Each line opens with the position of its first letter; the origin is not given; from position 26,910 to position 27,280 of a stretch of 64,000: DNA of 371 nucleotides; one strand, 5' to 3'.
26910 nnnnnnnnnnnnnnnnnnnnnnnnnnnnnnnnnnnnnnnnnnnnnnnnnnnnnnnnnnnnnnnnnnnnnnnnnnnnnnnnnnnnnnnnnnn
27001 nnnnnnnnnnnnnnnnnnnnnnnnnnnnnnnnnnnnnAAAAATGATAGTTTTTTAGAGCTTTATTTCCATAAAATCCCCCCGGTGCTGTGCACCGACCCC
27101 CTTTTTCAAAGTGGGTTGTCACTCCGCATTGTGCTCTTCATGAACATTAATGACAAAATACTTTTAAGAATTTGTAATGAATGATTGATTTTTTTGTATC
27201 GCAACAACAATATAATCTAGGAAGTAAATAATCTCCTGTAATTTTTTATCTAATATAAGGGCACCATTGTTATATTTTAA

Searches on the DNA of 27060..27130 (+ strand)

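Call 35: search_dna_similar(query=window:27060-27130:+, collection=plasmids, mode=distant, max_evalue=1, max_rows=30)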
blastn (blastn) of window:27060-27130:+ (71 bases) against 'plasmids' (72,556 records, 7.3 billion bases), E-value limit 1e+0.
No match.
